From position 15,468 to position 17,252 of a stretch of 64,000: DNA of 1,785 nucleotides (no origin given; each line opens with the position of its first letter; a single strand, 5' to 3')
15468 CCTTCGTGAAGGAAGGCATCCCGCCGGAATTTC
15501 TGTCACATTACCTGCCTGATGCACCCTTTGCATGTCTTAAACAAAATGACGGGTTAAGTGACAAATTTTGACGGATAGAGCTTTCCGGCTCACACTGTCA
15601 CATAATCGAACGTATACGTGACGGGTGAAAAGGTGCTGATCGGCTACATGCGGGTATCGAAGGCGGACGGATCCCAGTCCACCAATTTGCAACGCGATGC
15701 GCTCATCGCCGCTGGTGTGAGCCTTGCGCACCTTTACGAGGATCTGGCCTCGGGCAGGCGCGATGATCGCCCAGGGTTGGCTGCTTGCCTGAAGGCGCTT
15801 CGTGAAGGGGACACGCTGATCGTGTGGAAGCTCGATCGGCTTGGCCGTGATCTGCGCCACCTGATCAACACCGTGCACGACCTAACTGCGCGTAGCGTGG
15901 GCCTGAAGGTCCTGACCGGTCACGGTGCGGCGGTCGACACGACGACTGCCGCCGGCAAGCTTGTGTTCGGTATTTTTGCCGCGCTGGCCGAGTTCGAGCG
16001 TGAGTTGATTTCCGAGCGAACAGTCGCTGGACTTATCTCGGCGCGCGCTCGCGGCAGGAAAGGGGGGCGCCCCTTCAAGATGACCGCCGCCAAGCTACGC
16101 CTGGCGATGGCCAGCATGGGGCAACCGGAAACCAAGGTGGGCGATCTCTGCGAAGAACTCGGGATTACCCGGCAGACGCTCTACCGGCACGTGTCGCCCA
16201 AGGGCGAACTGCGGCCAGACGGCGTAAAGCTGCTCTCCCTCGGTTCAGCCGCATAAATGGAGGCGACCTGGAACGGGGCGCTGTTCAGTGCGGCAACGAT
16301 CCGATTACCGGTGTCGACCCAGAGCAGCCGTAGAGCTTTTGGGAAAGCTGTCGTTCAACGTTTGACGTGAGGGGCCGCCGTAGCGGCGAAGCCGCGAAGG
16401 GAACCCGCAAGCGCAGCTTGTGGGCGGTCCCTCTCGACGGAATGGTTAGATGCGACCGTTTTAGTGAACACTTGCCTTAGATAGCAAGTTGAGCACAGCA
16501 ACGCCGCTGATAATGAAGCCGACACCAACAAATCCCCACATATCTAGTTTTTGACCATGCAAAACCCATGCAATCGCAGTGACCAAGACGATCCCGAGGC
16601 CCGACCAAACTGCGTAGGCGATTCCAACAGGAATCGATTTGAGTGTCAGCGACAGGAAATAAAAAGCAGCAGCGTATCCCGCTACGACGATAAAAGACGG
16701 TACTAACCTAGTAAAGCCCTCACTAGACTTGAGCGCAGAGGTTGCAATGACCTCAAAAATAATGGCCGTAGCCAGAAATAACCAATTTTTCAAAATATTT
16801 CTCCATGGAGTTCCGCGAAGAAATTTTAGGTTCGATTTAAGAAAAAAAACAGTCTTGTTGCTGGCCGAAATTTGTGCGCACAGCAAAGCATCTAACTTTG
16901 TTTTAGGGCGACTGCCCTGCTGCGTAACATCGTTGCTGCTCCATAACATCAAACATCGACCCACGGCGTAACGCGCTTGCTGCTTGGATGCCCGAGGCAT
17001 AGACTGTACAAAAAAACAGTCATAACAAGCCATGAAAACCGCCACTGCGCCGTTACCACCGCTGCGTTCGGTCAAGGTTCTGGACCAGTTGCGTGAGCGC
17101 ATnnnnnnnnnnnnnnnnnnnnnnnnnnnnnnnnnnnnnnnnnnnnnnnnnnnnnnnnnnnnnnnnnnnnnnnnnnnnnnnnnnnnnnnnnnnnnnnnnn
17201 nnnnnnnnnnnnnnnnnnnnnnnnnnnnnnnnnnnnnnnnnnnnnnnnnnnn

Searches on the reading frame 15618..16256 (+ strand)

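Call 66: search_protein_families(proteins=[window:15618-16256:+], library=ncbifam, max_evalue=0.00001)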
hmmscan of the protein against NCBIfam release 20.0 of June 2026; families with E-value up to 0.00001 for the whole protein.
window:15618-16256:+ (212 aa): 5 families
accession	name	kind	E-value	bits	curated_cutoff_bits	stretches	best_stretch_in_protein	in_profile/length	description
NF041201.1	recomb_XisF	equivalog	2e-19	69.9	375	1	8-149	2-143/465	fdxN element excision recombinase XisF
NF009949.0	PRK13413.1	equivalog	8.2e-14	51.8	272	1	7-195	2-196/203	master DNA invertase Mpi family serine-type recombinase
NF047343.1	SCCmet_CcrB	equivalog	4.3e-10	38.9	900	1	37-140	46-149/542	cassette chromosome recombinase CcrB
NF047344.1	SCCmet_CcrA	equivalog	3.6e-09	36.3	700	1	7-142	4-142/442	cassette chromosome recombinase CcrA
NF047347.1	SCCmet_CcrC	equivalog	1.3e-08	33.8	900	1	48-137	56-145/558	cassette chromosome recombinase CcrC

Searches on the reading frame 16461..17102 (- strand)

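Call 66: search_protein_families(proteins=[window:16461-17102:-], library=ncbifam, max_evalue=0.00001)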
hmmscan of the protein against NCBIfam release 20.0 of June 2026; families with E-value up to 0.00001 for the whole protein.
window:16461-17102:- (213 aa): 22 families
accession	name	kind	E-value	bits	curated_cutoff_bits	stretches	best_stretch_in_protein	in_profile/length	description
NF000278.1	SMR_qac_G2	exception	1.2e-69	231.7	220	1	104-213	1-110/110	quaternary ammonium compound efflux SMR transporter QacG2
NF033137.0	SMR_qac_int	equivalog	5.2e-60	200.7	188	1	105-213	1-109/109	Qac family quaternary ammonium compound efflux SMR transporter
NF000067.2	SMR_qac_FL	exception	1.2e-54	183.5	205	1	104-213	1-110/110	quaternary ammonium compound efflux SMR transporter QacL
NF033136.1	SMR_qac_K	exception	7.3e-52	174.8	205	1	104-213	1-110/110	quaternary ammonium compound efflux SMR transporter QacK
NF000276.2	SMR_qac_E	exception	3.1e-46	155.9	185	1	105-204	1-100/101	quaternary ammonium compound efflux SMR transporter QacE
NF000148.1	SMR_qac_pB8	exception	5.6e-38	130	200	1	107-213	4-110/110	Qac-pB8 family quaternary ammonium compound efflux SMR transporter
NF007087.1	PRK09541.1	subfamily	2.2e-32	111.8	162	1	106-213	3-110/110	EmrE family multidrug efflux SMR transporter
NF042984.1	SMR_efflux_EmrE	exception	3.2e-30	104.7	226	1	106-213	3-110/110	multidrug efflux SMR transporter EmrE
NF051481.1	EbrA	exception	1.6e-26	92.7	160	1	105-206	3-104/104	SMR family multidrug efflux transporter EbrA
NF051482.1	EbrB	exception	1.6e-24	86.5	160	1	105-205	2-102/105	SMR family multidrug efflux transporter EbrB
NF000384.1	QacCGHJ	equivalog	1.9e-23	82.7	160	1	107-208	3-104/107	QacCGHJ group quaternary ammonium compound efflux SMR transporter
NF000277.1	qac_SMR_G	exception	3.9e-22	78.6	200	1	107-208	3-104/107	quaternary ammonium compound efflux SMR transporter QacG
NF033470.1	SMR_qac_bcrC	exception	2.3e-21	76.4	225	1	105-208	2-105/114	quaternary ammonium compound efflux SMR transporter BcrC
NF012170.0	qac_SMR_J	exception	3.2e-21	75.6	210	1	107-208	3-104/107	quaternary ammonium compound efflux SMR transporter QacJ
NF000023.1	qac_SMR_C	exception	4.9e-21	74.9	200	1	107-208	3-104/107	quaternary ammonium compound efflux SMR transporter QacC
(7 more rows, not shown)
